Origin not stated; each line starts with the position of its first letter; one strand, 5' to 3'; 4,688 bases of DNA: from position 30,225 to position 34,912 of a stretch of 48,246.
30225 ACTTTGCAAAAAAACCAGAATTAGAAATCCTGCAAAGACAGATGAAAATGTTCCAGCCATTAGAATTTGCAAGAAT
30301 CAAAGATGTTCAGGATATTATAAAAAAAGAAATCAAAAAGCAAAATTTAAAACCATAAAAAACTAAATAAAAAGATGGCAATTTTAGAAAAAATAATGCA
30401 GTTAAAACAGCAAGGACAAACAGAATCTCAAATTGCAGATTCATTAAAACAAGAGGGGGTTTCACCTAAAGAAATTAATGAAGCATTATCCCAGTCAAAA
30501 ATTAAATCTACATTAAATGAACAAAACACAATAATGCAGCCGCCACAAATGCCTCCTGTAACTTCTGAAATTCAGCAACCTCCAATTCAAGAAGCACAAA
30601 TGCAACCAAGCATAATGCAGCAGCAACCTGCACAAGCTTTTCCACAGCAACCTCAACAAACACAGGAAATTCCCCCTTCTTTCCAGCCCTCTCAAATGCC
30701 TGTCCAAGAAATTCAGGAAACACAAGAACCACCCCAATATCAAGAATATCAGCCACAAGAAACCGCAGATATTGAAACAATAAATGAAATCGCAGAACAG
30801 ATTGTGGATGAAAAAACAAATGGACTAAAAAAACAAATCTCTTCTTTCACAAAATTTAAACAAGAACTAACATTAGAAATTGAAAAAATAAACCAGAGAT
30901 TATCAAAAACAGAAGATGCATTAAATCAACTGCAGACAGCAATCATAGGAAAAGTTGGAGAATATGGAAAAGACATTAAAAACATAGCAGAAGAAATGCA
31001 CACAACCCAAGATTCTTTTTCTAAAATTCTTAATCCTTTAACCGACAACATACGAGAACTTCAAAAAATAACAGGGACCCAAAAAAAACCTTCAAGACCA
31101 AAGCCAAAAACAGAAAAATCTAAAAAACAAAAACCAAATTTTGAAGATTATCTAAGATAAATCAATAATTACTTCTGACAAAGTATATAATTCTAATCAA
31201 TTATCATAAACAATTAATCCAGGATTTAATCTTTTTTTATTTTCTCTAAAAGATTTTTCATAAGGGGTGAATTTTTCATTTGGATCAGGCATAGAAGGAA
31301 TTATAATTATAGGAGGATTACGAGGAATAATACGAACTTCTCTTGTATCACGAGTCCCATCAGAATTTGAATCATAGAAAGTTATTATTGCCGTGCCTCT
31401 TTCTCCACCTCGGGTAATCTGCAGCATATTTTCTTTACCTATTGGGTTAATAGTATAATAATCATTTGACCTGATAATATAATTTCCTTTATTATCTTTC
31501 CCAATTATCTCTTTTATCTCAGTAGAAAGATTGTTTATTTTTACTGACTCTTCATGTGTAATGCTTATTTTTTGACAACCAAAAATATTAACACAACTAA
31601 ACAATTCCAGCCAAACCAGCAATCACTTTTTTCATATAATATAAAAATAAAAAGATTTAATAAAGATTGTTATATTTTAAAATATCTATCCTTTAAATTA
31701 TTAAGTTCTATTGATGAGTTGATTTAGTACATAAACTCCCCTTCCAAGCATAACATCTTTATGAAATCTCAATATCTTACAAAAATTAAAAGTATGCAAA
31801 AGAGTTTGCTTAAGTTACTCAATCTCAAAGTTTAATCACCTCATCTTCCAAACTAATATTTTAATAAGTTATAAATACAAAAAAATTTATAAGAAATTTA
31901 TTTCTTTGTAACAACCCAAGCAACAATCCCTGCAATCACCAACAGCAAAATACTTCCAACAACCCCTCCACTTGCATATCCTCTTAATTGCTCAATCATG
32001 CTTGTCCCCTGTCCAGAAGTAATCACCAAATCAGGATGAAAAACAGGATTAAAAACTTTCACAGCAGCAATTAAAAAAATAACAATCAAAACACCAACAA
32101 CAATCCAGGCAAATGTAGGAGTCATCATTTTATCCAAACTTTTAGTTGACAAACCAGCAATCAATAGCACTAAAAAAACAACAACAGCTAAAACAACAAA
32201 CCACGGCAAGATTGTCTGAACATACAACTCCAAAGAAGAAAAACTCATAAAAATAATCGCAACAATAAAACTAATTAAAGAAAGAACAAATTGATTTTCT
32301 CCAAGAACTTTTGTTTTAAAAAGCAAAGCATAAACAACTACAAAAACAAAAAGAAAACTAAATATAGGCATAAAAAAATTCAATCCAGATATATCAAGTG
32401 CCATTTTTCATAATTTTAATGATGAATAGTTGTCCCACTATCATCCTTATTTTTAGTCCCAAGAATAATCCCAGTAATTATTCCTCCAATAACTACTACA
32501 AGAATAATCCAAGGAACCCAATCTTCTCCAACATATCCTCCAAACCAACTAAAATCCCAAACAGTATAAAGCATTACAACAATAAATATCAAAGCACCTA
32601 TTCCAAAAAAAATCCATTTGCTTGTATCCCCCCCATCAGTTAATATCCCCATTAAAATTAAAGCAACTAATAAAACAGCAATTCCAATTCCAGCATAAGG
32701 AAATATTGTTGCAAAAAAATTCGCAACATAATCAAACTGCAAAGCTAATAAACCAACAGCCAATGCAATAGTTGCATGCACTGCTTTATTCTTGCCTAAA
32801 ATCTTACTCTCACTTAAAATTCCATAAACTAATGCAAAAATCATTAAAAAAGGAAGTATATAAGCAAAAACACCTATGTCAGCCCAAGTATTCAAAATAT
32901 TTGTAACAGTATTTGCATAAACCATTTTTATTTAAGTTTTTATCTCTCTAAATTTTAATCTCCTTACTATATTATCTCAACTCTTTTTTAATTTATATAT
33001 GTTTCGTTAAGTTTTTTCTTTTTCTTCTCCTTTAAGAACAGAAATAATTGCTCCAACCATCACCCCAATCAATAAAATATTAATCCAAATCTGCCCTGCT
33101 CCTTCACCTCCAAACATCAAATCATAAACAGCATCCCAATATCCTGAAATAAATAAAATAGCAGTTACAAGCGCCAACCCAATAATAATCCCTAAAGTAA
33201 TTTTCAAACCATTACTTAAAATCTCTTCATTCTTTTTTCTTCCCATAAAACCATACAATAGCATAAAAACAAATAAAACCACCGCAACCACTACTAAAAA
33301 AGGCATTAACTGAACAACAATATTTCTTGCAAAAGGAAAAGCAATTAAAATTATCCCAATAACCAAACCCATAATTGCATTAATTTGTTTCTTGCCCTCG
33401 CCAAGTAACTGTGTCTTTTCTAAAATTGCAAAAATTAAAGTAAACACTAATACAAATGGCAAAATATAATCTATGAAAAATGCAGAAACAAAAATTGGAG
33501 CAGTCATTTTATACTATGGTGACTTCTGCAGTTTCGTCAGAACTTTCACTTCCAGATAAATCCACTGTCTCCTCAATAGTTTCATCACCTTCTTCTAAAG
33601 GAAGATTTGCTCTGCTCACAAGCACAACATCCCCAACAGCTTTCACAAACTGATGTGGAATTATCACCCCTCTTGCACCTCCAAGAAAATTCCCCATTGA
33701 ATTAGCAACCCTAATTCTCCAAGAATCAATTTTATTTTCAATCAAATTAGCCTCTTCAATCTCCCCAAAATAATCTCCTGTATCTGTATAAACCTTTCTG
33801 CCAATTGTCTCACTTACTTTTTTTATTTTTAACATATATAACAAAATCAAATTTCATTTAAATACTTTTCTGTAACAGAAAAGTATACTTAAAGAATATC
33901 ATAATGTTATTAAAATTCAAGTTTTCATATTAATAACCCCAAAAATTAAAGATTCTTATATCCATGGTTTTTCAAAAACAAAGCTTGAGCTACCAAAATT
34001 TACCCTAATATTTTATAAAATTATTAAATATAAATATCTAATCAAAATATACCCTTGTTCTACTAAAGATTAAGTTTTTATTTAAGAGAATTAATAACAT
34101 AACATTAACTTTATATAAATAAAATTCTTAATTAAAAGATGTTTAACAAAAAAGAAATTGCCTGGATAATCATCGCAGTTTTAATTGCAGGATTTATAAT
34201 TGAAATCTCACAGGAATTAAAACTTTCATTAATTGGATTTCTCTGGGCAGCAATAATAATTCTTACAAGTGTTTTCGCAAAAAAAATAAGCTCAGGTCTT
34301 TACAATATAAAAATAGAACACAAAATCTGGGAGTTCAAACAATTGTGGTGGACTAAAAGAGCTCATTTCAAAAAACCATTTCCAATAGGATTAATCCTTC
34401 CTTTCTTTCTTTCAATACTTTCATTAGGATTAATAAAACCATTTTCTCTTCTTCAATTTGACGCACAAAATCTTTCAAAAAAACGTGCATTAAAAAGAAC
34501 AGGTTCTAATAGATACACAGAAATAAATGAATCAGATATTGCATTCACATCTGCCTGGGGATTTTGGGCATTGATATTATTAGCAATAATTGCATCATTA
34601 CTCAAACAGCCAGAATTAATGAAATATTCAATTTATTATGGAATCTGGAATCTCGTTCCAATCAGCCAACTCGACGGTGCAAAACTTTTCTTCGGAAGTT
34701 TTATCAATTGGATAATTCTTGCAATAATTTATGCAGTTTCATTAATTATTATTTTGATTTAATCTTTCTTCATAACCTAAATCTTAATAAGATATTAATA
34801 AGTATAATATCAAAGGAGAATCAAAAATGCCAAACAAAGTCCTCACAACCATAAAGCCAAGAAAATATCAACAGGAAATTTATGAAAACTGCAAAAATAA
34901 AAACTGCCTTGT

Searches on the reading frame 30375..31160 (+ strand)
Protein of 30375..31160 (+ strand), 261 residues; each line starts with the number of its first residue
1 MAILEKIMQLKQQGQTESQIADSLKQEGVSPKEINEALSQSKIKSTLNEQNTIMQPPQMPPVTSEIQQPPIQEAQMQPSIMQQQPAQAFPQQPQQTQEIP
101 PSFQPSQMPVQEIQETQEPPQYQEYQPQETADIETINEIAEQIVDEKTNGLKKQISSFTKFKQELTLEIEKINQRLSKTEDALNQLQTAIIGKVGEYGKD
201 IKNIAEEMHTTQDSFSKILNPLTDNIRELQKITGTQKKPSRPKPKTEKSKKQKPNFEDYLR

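Call 46: search_protein_families(library=pfam, max_evalue=0.001, proteins=[window:30375-31160:+])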
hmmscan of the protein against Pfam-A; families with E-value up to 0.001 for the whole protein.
window:30375-31160:+ (261 aa): 1 family
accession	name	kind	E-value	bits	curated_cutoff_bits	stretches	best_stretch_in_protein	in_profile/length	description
PF24625.1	DUF7626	-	0.00055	20.1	27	0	6-28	8-30/55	Domain of unknown function (DUF7626)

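Call 102: search_protein_families(library=pfam, max_evalue=1, proteins=[window:30375-31160:+])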
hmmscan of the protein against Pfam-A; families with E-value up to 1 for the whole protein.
window:30375-31160:+ (261 aa): 13 families
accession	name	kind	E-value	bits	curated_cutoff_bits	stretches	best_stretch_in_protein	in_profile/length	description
PF24625.1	DUF7626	-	0.00055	20.1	27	1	6-28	8-30/55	Domain of unknown function (DUF7626)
PF07889.17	DUF1664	-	0.0016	18.9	34.6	1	142-218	41-113/124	Protein of unknown function (DUF1664)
PF05714.16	PFam54_60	-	0.011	15.8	27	1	131-233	53-148/185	Borrelia Bbcrasp-1 domain containing protein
PF08655.15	DASH_Ask1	-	0.012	15.9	20.7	1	160-209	3-49/64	DASH complex subunit Ask1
PF21982.2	RecX_HTH1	-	0.017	15.5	26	1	13-39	12-38/40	RecX, first three-helix domain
PF10372.14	CdaS_N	-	0.023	15.2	27.2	1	157-210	6-55/69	Diadenylate cyclase CdaS, N-terminal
PF25450.1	Rab11-FIP3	-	0.034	14.9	31.9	1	149-231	36-114/125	Rab11-FIP3-like domain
PF04513.17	Baculo_PEP_C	-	0.044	14.3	38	1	164-231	17-81/140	Baculovirus polyhedron envelope protein, PEP, C terminus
PF01323.26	DSBA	-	0.085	13.1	25.6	1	3-51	108-156/191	DSBA-like thioredoxin domain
PF11817.14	Foie-gras_1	-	0.28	11.3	23.3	1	57-189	93-214/257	Foie gras liver health family 1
PF05478.16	Prominin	-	0.52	8.7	34.3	1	110-196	634-720/799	Prominin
PF07321.17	YscO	-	0.68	10.4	28.8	1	119-189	40-109/149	Type III secretion protein YscO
PF10078.15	DUF2316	-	0.79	10.5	26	0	10-48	5-45/89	Uncharacterized protein conserved in bacteria (DUF2316)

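Call 103: search_solved_structures(query=window:30375-31160:+, max_evalue=10)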
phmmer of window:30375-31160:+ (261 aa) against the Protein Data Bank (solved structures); distinct sequences matched with E-value up to 10: 4.
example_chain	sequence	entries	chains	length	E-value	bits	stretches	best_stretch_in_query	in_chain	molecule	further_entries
2ch7_B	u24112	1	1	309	0.03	17.5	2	135-222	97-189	METHYL-ACCEPTING CHEMOTAXIS PROTEIN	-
3ja6_H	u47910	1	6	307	0.032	17.4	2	135-222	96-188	Methyl-accepting chemotaxis protein 2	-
2ch7_A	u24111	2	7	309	0.041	17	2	136-223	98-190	METHYL-ACCEPTING CHEMOTAXIS PROTEIN | Methyl-accepting chemotaxis protein 2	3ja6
5cwb_A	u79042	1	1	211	1.4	12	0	18-50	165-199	Designed helical repeat protein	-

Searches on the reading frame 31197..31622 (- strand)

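Call 88: search_protein_families(library=pfam, max_evalue=0.001, proteins=[window:31197-31622:-])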
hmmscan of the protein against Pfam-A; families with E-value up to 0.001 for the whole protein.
window:31197-31622:- (141 aa): 0 families

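Call 102: search_protein_families(library=pfam, max_evalue=1, proteins=[window:31197-31622:-])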
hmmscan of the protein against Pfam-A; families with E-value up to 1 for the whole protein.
window:31197-31622:- (141 aa): 1 family
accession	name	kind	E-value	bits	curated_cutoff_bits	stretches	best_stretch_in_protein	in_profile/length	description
PF09561.16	RE_HpaII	-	0.026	14.3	25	1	4-65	5-69/359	HpaII restriction endonuclease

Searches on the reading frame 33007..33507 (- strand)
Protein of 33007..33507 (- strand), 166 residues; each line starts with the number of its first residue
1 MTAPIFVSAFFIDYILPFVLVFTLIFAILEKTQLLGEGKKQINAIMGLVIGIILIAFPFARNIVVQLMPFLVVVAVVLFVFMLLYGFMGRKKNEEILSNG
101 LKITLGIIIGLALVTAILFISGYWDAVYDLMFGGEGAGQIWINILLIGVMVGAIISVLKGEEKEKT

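Call 88: search_protein_families(library=pfam, max_evalue=0.001, proteins=[window:33007-33507:-])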
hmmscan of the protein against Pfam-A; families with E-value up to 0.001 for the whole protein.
window:33007-33507:- (166 aa): 1 family
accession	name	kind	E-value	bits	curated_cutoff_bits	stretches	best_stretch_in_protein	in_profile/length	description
PF01757.29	Acyl_transf_3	-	0.00067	19.3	31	1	11-156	127-256/326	Acyltransferase domain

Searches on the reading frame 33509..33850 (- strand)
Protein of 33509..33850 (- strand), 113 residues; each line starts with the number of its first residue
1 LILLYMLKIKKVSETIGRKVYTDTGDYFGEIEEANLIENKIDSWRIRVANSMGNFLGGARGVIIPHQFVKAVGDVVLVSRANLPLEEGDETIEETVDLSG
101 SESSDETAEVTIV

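Call 89: search_protein_families(library=pfam, max_evalue=0.001, proteins=[window:33509-33850:-])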
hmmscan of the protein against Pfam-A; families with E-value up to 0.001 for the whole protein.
window:33509-33850:- (113 aa): 1 family
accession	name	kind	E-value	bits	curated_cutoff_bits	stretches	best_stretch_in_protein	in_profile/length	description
PF05239.21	PRC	-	2.2e-05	24.8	21.2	1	11-78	5-71/78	PRC-barrel domain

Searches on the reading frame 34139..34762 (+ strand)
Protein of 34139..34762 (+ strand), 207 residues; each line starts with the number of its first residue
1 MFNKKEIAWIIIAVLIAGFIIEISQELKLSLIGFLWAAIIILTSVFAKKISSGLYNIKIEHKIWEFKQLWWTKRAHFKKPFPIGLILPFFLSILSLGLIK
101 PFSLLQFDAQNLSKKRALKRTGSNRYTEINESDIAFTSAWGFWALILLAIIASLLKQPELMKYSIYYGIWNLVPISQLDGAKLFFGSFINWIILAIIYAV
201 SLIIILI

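Call 89: search_protein_families(library=pfam, max_evalue=0.001, proteins=[window:34139-34762:+])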
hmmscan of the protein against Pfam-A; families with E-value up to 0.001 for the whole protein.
window:34139-34762:+ (207 aa): 1 family
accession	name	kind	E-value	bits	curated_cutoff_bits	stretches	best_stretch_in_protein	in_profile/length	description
PF02163.28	Peptidase_M50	-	0.00073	19.4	27.2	0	163-188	169-194/221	Peptidase family M50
